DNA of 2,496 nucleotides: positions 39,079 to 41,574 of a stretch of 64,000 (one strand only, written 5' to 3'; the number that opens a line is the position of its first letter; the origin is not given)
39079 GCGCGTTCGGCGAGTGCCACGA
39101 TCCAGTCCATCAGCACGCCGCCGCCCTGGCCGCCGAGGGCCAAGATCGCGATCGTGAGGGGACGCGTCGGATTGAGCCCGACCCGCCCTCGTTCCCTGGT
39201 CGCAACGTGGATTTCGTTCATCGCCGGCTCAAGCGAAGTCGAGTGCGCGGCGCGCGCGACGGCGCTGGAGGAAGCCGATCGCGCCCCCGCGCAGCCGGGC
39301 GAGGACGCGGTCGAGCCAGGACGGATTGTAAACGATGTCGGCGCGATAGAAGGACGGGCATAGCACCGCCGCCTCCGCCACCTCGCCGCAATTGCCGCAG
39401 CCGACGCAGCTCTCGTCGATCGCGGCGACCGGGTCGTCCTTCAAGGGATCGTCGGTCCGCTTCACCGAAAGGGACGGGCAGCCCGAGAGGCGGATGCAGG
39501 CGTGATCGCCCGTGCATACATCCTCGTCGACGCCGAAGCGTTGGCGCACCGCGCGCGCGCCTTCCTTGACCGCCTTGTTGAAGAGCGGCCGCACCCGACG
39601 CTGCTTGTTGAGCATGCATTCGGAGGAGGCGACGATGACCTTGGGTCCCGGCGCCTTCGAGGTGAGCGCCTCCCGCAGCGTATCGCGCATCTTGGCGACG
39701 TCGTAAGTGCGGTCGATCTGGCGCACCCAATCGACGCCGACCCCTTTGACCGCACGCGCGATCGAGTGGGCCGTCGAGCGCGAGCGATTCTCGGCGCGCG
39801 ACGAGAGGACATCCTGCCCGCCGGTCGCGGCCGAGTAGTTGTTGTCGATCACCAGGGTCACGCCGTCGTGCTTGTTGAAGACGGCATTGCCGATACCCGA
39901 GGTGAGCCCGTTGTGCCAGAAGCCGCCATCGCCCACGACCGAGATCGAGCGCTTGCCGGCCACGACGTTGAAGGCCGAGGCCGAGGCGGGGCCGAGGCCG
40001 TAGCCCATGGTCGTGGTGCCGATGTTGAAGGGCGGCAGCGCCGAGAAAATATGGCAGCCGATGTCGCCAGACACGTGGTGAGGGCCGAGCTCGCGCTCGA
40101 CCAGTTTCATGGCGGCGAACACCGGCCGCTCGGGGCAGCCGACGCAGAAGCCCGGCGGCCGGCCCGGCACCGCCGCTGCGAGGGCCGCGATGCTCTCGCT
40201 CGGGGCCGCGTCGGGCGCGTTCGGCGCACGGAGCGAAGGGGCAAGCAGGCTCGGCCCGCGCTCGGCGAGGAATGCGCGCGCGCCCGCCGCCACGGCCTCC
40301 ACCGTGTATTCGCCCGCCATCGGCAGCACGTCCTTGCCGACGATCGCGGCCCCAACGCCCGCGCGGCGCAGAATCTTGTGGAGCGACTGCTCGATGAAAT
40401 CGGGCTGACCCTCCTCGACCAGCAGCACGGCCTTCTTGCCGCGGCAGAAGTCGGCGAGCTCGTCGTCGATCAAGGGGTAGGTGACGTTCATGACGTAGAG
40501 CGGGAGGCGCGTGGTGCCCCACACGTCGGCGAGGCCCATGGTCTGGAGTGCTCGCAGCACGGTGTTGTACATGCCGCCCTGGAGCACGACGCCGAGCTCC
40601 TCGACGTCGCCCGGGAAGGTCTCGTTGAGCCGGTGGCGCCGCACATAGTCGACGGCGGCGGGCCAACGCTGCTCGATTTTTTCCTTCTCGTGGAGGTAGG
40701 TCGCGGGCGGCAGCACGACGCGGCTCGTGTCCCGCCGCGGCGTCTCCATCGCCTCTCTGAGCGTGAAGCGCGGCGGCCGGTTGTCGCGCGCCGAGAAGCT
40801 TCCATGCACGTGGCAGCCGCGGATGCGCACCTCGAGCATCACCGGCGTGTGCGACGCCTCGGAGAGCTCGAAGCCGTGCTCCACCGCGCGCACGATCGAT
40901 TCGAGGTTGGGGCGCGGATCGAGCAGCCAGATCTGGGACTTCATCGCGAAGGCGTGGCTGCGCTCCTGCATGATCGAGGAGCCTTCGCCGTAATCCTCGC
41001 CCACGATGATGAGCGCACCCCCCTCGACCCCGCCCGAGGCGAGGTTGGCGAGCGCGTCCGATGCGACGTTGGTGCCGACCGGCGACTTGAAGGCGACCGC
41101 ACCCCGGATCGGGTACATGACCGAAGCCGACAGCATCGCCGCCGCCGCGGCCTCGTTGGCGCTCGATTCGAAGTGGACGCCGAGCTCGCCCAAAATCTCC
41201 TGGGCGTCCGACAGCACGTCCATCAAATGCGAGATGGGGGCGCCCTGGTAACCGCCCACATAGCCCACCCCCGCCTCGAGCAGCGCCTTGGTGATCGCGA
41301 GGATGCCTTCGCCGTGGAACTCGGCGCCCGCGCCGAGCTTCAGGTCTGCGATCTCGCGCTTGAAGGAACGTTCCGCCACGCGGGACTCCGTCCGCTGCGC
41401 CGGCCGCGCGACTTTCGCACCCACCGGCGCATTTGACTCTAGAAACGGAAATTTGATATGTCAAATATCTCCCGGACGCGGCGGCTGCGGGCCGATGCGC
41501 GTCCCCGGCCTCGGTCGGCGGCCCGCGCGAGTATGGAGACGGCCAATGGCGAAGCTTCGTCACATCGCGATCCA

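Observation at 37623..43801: Divergent unit: IorAB (aryl-pyruvate:ferredoxin oxidoreductase) versus VOC - DUF1989 - enolase-superfamily genes, with a TTTGAY-repeat operator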

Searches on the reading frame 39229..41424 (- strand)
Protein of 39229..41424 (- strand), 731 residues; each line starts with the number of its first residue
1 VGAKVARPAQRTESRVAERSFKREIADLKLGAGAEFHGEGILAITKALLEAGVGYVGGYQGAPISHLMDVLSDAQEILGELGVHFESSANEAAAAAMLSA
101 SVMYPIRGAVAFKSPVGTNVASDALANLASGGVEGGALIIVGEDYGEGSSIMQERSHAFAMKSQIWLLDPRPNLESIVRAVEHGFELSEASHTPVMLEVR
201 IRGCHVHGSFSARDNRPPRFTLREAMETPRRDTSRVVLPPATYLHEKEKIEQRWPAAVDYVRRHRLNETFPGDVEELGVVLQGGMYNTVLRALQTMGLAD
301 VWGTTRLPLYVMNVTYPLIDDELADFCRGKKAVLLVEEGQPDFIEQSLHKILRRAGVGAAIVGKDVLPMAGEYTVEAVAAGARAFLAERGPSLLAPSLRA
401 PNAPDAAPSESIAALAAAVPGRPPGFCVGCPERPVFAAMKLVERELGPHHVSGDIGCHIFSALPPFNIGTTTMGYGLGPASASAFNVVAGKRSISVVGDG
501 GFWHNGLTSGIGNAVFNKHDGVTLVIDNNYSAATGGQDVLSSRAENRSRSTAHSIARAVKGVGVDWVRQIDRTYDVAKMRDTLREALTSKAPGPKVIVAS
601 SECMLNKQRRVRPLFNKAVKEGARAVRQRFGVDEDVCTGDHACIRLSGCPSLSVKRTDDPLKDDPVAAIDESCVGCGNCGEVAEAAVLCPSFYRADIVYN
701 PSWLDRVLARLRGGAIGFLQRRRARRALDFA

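Call 8: search_protein_families(library=pfam, proteins=[window:39229-41424:-], max_evalue=0.001)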
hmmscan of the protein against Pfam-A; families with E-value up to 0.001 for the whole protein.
window:39229-41424:- (731 aa): 2 families
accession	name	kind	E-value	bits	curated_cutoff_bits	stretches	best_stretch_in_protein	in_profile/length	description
PF02775.26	TPP_enzyme_C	-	1.3e-15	57.9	21.9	1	467-597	24-149/151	Thiamine pyrophosphate enzyme, C-terminal TPP binding domain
PF13237.11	Fer4_10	-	0.00066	20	25.5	0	632-681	4-50/53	4Fe-4S dicluster domain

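Call 38: search_protein_families(library=ncbifam, proteins=[window:39229-41424:-], max_evalue=0.00001)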
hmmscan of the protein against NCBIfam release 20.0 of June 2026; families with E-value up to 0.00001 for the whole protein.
window:39229-41424:- (731 aa): 3 families
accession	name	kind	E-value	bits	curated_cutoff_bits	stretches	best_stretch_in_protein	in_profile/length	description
TIGR03336.1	IOR_alpha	equivalog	1e-83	281.6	650.9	1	42-685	9-592/595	indolepyruvate ferredoxin oxidoreductase subunit alpha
NF009589.0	PRK13030.1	subfamily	6.1e-44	150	816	1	53-658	56-661/1170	indolepyruvate ferredoxin oxidoreductase family protein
NF009588.0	PRK13029.1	subfamily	1.9e-27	95.7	952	1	53-658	56-680/1196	indolepyruvate ferredoxin oxidoreductase family protein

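Call 55: search_solved_structures(query=window:39229-41424:-, max_evalue=0.00001)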
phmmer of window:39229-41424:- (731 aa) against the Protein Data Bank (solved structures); distinct sequences matched with E-value up to 0.00001: 0.

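Call 65: find_homologous_proteins(query=window:39229-41379:-, max_evalue=1e-30)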
Query window:39229-41379:- (716 aa): 8000 proteins with E <= 1e-30 among 8000 candidates; the best 120 are listed.
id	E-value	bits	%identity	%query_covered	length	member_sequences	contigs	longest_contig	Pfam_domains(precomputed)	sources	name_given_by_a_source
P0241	0.0e+0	1616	100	100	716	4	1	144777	PF02775.27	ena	-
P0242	0.0e+0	1307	79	100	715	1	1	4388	PF02775.27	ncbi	-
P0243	0.0e+0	1305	77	98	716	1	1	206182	PF02775.27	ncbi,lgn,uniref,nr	ncbi:indolepyruvate ferredoxin oxidoreductase subunit alpha [Bradyrhizobium sp. AUGA SZCCT0222]|unir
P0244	0.0e+0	1303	77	98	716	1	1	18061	PF02775.27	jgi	jgi:indolepyruvate ferredoxin oxidoreductase, alpha subunit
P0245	0.0e+0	1303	79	98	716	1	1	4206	PF02775.27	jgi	jgi:indolepyruvate ferredoxin oxidoreductase alpha subunit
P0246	0.0e+0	1302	78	100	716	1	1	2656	PF02775.27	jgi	jgi:indolepyruvate ferredoxin oxidoreductase alpha subunit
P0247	0.0e+0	1302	77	98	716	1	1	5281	PF02775.27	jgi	jgi:indolepyruvate ferredoxin oxidoreductase, alpha subunit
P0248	0.0e+0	1301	77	98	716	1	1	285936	PF02775.27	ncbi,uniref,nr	ncbi:indolepyruvate ferredoxin oxidoreductase subunit alpha [Bradyrhizobium sp. JYMT SZCCT0428]|unir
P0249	0.0e+0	1300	77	98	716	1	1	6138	PF02775.27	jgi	jgi:indolepyruvate ferredoxin oxidoreductase, alpha subunit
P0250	0.0e+0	1300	77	98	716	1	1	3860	PF02775.27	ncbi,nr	ncbi:MAG: indolepyruvate ferredoxin oxidoreductase subunit alpha [Bradyrhizobium sp.]|nr:indolepyruv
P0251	0.0e+0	1299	79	100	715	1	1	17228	PF02775.27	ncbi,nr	ncbi:MAG TPA: indolepyruvate ferredoxin oxidoreductase subunit alpha [Hyphomicrobiaceae bacterium]|n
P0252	0.0e+0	1298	77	98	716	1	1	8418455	PF02775.27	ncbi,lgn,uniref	ncbi:indolepyruvate ferredoxin oxidoreductase subunit alpha [Bradyrhizobium sp. OAE829]|uniref:thiam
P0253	0.0e+0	1298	77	98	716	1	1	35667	PF02775.27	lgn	-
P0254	0.0e+0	1298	79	98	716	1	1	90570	PF02775.27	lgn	-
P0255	0.0e+0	1298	79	98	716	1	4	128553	PF02775.27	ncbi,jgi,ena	ncbi:MAG TPA: indolepyruvate ferredoxin oxidoreductase subunit alpha [Pseudolabrys sp.]|jgi:indolepy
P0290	0.0e+0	1291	78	98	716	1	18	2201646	PF02775.27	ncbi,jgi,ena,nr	ncbi:MAG: indolepyruvate ferredoxin oxidoreductase subunit alpha [Rhizobiales bacterium]|nr:indolepy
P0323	0.0e+0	1284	77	100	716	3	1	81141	PF02775.27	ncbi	ncbi:MAG: thiamine pyrophosphate-dependent enzyme [Stellaceae bacterium]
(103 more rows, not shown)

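Call 66: find_encoding_contigs(protein=P0252, flank=10000, max_places=1)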
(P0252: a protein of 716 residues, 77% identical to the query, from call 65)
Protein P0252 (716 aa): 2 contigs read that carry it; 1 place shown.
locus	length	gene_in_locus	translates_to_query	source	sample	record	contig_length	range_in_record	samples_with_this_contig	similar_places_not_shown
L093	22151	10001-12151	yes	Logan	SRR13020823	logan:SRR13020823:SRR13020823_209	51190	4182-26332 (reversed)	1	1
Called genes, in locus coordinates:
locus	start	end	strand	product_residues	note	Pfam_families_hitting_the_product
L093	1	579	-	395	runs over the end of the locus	PF13458:Peripla_BP_6, PF01094:ANF_receptor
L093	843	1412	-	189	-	PF13463:HTH_27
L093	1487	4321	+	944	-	PF02653:BPD_transp_2, PF00005:ABC_tran, PF12399:BCA_ABC_TP_C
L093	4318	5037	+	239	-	PF00005:ABC_tran, PF13304:AAA_21 (faint)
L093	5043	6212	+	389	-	PF22691:Thiolase_C_1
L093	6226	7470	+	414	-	PF12172:zf-ChsH2, PF01796:OB_ChsH2_C, PF00106:adh_short, PF13561:adh_short_C2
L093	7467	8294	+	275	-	PF04199:Cyclase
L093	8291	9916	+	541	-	PF00501:AMP-binding, PF13193:AMP-binding_C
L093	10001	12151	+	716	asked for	PF02775:TPP_enzyme_C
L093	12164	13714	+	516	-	PF01558:POR, PF20169:DUF6537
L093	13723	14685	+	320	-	PF22290:DmmA-like_N (weak), PF00175:NAD_binding_1 (weak), PF00111:Fer2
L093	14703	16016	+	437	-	PF00355:Rieske, PF00848:Ring_hydroxyl_A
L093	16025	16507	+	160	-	PF13577:SnoaL_4 (faint), PF00866:Ring_hydroxyl_B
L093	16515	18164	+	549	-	PF00501:AMP-binding, PF13193:AMP-binding_C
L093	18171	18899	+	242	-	PF00106:adh_short, PF01370:Epimerase, PF08659:KR, PF13460:NAD_binding_10 (weak), PF13561:adh_short_C2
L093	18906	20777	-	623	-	PF01261:AP_endonuc_2, PF13669:Glyoxalase_4 (faint), PF14696:Glyoxalase_5, PF00903:Glyoxalase (weak)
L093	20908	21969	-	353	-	PF01408:GFO_IDH_MocA, PF02629:CoA_binding (faint), PF02894:GFO_IDH_MocA_C, PF22725:GFO_IDH_MocA_C3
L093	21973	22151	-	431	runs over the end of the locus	PF00890:FAD_binding_2 (weak), PF01266:DAO, PF01494:FAD_binding_3 (faint), PF03486:HI0933_like (faint), PF13738:Pyr_redox_3 (faint)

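Call 67: find_encoding_contigs(protein=P0290, flank=10000, max_places=2)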
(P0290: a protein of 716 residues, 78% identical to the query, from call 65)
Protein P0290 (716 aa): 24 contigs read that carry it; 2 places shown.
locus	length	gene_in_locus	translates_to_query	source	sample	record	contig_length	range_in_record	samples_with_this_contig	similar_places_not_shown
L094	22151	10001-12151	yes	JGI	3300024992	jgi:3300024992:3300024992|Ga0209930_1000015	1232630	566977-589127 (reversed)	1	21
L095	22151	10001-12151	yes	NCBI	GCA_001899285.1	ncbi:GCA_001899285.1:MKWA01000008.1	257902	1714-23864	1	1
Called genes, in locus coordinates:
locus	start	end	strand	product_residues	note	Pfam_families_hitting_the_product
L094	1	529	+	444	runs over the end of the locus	PF01979:Amidohydro_1, PF07969:Amidohydro_3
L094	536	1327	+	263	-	PF00497:SBP_bac_3, PF10613:Lig_chan-Glu_bd (weak)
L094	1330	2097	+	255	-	PF00005:ABC_tran, PF02463:SMC_N (weak), PF13304:AAA_21 (weak)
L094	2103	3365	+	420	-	PF01979:Amidohydro_1, PF07969:Amidohydro_3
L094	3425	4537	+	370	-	PF08309:LVIVD (faint)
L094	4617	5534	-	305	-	PF00126:HTH_1, PF03466:LysR_substrate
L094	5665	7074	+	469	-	PF01425:Amidase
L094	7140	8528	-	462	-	PF01979:Amidohydro_1, PF07969:Amidohydro_3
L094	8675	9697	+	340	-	PF09084:NMT1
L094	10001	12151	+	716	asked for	PF02775:TPP_enzyme_C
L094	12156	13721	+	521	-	PF01558:POR, PF20169:DUF6537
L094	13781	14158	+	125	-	PF06155:GBBH-like_N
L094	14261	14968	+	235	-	PF13505:OMP_b-brl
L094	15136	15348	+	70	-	-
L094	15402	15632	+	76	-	-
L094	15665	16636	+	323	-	PF01545:Cation_efflux, PF16916:ZT_dimer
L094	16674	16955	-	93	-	PF07045:DUF1330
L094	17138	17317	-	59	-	-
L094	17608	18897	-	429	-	-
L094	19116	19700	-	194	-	PF06577:EipA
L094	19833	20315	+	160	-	PF04945:YHS (faint)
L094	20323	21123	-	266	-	PF00459:Inositol_P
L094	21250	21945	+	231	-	PF10090:HPTransfase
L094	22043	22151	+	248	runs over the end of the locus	PF00753:Lactamase_B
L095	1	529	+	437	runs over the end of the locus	PF01979:Amidohydro_1, PF07969:Amidohydro_3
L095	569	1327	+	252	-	PF00497:SBP_bac_3, PF10613:Lig_chan-Glu_bd (weak)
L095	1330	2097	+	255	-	PF00005:ABC_tran, PF02463:SMC_N (weak), PF13304:AAA_21 (weak)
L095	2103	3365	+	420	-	PF01979:Amidohydro_1, PF07969:Amidohydro_3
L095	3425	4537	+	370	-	PF08309:LVIVD (faint)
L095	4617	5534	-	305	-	PF00126:HTH_1, PF03466:LysR_substrate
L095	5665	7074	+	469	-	PF01425:Amidase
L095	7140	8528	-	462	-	PF01979:Amidohydro_1, PF07969:Amidohydro_3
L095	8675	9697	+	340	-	PF09084:NMT1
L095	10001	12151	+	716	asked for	PF02775:TPP_enzyme_C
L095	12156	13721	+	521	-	PF01558:POR, PF20169:DUF6537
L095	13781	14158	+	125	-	PF06155:GBBH-like_N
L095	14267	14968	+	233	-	PF13505:OMP_b-brl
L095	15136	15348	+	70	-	-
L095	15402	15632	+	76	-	-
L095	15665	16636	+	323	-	PF01545:Cation_efflux, PF16916:ZT_dimer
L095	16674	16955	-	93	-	PF07045:DUF1330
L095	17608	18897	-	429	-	-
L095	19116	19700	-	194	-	PF06577:EipA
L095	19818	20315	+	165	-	-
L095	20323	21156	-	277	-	PF00459:Inositol_P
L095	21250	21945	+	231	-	PF10090:HPTransfase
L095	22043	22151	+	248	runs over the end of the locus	PF00753:Lactamase_B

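Call 90: find_encoding_contigs(protein=P0254, flank=10000, max_places=1)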
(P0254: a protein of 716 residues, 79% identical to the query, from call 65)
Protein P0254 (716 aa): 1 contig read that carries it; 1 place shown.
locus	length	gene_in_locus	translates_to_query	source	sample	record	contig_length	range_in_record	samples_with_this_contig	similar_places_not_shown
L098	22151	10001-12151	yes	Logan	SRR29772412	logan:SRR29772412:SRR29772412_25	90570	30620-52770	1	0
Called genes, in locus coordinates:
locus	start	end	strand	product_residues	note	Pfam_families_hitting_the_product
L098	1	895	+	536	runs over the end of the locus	PF00389:2-Hacid_dh, PF02826:2-Hacid_dh_C, PF19304:PGDH_inter, PF01842:ACT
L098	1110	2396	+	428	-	PF00709:Adenylsucc_synt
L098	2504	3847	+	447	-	-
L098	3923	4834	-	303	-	PF00140:Sigma70_r1_2 (weak), PF04542:Sigma70_r2, PF04545:Sigma70_r4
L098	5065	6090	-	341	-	PF01479:S4 (faint), PF00849:PseudoU_synth_2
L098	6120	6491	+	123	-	-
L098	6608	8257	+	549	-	PF01935:DUF87 (weak), PF05872:HerA_C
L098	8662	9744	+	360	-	PF00795:CN_hydrolase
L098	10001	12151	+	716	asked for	PF02775:TPP_enzyme_C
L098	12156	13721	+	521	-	PF01558:POR, PF20169:DUF6537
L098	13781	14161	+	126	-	PF06155:GBBH-like_N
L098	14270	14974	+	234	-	PF13505:OMP_b-brl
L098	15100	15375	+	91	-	-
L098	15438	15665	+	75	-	-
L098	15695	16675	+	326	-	PF01545:Cation_efflux, PF16916:ZT_dimer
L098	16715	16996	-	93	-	PF07045:DUF1330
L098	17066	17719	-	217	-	PF08768:THAP4_heme-bd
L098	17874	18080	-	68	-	-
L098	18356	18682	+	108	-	-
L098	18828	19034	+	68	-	-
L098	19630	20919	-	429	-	PF06818:Fez1 (faint)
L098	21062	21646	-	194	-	PF06577:EipA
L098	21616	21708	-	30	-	-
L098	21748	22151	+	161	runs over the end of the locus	-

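Call 91: find_encoding_contigs(protein=P0323, flank=10000, max_places=1)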
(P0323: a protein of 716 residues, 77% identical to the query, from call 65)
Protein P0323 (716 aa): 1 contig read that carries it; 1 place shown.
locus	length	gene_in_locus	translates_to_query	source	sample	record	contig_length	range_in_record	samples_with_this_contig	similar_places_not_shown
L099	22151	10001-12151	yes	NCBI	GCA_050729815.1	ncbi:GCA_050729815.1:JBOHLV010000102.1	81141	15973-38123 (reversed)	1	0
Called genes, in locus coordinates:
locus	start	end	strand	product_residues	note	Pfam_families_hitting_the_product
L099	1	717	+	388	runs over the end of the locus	PF02771:Acyl-CoA_dh_N, PF02770:Acyl-CoA_dh_M, PF00441:Acyl-CoA_dh_1, PF08028:Acyl-CoA_dh_2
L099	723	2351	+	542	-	PF00501:AMP-binding, PF13193:AMP-binding_C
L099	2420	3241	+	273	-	PF13489:Methyltransf_23, PF01209:Ubie_methyltran (faint), PF13649:Methyltransf_25, PF13847:Methyltransf_31, PF08241:Methyltransf_11, PF08242:Methyltransf_12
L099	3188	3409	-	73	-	-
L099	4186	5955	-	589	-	PF02653:BPD_transp_2, PF00005:ABC_tran, PF13304:AAA_21 (faint), PF12399:BCA_ABC_TP_C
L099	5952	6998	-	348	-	PF02653:BPD_transp_2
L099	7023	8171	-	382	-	PF13433:Peripla_BP_5 (weak), PF13458:Peripla_BP_6, PF01094:ANF_receptor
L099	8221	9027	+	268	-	PF00561:Abhydrolase_1, PF12146:Hydrolase_4 (weak), PF12697:Abhydrolase_6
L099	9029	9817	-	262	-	PF01177:Asp_Glu_race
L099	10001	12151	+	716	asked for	PF02775:TPP_enzyme_C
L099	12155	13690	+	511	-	PF01558:POR, PF20169:DUF6537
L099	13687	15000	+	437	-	PF00355:Rieske, PF00848:Ring_hydroxyl_A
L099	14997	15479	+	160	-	PF13577:SnoaL_4 (weak), PF00866:Ring_hydroxyl_B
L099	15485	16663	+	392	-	PF22691:Thiolase_C_1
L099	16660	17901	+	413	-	PF12172:zf-ChsH2, PF01796:OB_ChsH2_C, PF00106:adh_short, PF13561:adh_short_C2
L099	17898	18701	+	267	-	PF04199:Cyclase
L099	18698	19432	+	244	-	PF00106:adh_short, PF01370:Epimerase, PF08659:KR, PF13561:adh_short_C2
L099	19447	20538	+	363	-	PF02317:Octopine_DH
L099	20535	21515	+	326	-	PF02737:3HCDH_N, PF00725:3HCDH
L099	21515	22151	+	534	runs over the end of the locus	PF00501:AMP-binding, PF13193:AMP-binding_C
